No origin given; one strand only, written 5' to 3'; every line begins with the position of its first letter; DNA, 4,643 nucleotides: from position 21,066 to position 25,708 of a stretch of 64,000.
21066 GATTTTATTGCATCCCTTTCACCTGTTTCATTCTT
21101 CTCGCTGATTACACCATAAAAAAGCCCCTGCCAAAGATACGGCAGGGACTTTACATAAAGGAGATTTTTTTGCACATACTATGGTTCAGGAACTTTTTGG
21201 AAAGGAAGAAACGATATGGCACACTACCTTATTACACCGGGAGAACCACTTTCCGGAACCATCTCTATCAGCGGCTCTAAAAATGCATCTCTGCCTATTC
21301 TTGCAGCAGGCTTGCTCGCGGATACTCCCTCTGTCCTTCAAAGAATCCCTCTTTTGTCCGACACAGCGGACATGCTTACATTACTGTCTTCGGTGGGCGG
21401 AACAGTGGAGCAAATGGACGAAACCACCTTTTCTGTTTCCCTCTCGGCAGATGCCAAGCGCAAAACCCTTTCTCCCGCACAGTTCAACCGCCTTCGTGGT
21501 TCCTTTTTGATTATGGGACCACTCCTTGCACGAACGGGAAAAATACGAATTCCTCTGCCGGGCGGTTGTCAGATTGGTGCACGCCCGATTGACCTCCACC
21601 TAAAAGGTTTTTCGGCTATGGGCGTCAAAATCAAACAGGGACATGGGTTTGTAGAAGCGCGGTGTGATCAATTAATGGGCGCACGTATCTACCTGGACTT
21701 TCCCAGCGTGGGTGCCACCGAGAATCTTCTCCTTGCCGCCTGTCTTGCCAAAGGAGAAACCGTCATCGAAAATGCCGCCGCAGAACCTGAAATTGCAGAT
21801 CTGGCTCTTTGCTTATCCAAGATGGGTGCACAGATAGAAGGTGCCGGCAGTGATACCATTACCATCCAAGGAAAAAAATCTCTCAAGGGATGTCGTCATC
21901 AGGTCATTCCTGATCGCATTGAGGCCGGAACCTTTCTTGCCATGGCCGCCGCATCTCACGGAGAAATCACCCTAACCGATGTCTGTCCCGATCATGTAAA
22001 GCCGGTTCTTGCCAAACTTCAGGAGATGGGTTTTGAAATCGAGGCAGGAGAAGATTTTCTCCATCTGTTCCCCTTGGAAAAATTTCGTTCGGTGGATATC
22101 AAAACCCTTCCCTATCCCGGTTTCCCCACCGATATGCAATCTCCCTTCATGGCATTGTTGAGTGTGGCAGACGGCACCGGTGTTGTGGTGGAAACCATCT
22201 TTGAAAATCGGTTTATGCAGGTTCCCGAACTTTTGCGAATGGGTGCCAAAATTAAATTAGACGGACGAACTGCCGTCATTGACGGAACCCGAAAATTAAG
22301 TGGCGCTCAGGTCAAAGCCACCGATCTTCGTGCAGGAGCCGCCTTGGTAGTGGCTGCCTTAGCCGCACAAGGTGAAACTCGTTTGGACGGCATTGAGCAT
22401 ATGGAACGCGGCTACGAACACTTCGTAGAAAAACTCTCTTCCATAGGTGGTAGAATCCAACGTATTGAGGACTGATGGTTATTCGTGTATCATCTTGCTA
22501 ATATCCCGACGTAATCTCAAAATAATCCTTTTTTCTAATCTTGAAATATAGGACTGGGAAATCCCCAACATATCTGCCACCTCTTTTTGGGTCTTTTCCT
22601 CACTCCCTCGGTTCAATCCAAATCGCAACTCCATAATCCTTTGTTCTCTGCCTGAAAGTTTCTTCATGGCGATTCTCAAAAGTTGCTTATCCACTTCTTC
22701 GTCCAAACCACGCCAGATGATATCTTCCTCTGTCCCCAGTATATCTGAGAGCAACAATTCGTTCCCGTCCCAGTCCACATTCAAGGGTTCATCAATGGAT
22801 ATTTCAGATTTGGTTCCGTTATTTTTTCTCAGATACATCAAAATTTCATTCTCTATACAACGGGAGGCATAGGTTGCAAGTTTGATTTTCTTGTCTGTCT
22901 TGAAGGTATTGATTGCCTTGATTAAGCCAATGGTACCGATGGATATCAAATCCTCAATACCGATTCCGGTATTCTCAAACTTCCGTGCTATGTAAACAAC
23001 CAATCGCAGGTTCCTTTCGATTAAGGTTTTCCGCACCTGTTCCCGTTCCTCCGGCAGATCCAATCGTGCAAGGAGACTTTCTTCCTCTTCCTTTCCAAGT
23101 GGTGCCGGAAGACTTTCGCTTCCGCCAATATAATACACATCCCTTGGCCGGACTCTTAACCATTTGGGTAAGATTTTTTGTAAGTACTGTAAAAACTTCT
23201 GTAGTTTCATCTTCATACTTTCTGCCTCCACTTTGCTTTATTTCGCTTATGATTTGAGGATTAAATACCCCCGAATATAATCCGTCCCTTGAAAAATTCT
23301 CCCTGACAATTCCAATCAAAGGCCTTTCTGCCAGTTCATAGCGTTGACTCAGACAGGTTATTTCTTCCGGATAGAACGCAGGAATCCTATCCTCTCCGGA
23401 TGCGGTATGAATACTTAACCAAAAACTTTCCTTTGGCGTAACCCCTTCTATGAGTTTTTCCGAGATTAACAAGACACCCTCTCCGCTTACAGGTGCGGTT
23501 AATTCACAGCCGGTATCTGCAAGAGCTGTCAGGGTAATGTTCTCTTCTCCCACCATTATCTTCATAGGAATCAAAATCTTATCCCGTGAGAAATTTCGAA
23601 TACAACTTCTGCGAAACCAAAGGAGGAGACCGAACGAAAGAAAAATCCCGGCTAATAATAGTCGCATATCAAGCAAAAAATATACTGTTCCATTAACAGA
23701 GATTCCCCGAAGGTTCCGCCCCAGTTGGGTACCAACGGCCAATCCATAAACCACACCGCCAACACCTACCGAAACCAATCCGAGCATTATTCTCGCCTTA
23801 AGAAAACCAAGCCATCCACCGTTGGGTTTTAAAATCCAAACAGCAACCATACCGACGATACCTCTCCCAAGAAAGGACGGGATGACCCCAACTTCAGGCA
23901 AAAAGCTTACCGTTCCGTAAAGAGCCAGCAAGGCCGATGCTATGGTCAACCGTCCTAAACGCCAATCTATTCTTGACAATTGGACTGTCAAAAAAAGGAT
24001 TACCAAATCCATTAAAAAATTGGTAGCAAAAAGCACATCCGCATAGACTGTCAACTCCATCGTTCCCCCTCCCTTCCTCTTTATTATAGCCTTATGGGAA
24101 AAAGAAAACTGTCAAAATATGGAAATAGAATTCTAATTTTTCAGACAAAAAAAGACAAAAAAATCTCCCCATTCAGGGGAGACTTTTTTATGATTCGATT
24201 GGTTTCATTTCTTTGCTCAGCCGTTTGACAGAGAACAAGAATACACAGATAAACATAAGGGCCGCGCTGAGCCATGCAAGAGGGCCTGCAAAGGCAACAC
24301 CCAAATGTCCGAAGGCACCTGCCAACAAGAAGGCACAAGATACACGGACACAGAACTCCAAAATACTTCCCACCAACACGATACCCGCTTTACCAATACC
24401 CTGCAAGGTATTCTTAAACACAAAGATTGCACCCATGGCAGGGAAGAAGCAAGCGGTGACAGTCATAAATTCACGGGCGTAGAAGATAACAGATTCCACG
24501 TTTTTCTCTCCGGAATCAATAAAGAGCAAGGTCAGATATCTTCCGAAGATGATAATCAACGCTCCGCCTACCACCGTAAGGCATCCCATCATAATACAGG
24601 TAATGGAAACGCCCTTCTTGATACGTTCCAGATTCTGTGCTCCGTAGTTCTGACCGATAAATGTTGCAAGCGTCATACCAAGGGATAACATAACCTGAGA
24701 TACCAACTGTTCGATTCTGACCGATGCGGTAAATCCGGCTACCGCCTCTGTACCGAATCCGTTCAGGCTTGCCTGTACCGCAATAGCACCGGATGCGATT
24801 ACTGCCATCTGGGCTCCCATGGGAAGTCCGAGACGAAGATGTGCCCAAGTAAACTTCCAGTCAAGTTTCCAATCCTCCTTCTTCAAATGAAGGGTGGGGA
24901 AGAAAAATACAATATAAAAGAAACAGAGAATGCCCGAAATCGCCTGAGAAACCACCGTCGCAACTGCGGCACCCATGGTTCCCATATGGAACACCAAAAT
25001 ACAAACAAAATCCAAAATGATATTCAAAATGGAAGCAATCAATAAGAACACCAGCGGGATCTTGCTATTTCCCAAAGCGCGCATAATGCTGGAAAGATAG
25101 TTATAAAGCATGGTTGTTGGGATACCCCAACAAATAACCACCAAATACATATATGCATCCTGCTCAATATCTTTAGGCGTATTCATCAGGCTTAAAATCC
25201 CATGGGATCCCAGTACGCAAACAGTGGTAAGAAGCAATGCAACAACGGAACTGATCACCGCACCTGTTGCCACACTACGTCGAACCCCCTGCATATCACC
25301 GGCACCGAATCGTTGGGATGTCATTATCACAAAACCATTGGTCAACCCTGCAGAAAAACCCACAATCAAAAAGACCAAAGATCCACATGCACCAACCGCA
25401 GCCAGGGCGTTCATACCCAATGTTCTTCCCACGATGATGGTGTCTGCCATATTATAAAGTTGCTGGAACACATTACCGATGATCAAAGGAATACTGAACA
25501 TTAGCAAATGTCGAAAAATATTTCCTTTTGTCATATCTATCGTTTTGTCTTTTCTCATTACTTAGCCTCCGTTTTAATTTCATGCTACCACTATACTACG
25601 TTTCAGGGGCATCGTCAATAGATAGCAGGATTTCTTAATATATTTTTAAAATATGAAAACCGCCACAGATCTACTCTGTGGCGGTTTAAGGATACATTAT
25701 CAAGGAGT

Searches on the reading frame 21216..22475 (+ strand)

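Call 7: search_protein_families(library=pfam, proteins=[window:21216-22475:+], max_evalue=0.001)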
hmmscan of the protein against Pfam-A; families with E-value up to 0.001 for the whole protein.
window:21216-22475:+ (419 aa): 1 family
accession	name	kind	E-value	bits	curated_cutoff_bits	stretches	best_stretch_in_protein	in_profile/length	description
PF00275.25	EPSP_synthase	-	6.1e-103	345.2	22.8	1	7-407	2-417/417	EPSP synthase (3-phosphoshikimate 1-carboxyvinyltransferase)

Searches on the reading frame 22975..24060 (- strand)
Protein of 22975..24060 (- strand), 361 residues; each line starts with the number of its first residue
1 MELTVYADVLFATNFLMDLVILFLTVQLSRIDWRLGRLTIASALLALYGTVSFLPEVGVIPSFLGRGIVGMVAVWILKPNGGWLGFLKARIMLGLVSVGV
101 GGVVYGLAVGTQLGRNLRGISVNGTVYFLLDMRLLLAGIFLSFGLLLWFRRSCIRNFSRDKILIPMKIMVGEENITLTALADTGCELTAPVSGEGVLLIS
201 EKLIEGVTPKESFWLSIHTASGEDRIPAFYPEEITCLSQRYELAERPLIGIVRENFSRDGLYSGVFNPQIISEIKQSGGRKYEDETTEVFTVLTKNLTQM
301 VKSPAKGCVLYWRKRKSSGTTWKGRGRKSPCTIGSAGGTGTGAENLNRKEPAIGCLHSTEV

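Call 7: search_protein_families(library=pfam, proteins=[window:22975-24060:-], max_evalue=0.001)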
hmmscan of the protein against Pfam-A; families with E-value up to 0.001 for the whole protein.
window:22975-24060:- (361 aa): 1 family
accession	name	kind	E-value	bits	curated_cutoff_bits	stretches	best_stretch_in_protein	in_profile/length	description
PF03419.18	Peptidase_U4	-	1e-36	127.2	28.4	1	4-270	1-284/284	Sporulation factor SpoIIGA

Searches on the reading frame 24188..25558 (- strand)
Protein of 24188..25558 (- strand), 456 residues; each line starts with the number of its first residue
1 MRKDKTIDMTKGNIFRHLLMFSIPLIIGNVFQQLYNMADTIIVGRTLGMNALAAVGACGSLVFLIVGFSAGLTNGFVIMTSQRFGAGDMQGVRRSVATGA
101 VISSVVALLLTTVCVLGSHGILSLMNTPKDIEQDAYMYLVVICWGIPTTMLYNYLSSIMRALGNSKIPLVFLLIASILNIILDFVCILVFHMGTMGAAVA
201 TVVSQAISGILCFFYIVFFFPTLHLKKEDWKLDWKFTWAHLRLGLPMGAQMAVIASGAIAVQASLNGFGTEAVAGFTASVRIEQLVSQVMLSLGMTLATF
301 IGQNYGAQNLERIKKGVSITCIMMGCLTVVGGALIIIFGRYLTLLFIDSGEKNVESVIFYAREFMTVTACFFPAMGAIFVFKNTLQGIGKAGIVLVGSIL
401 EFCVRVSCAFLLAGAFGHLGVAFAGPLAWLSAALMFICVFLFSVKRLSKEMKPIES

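Call 7: search_protein_families(library=pfam, proteins=[window:24188-25558:-], max_evalue=0.001)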
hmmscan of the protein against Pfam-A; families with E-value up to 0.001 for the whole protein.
window:24188-25558:- (456 aa): 2 families
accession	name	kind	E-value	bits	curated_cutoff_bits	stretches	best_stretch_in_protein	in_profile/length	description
PF01554.23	MatE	-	1.3e-48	165.1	24.9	2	24-185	1-161/161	MatE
PF13440.11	Polysacc_synt_3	-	0.00094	18.9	23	1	13-66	172-225/293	Polysaccharide biosynthesis protein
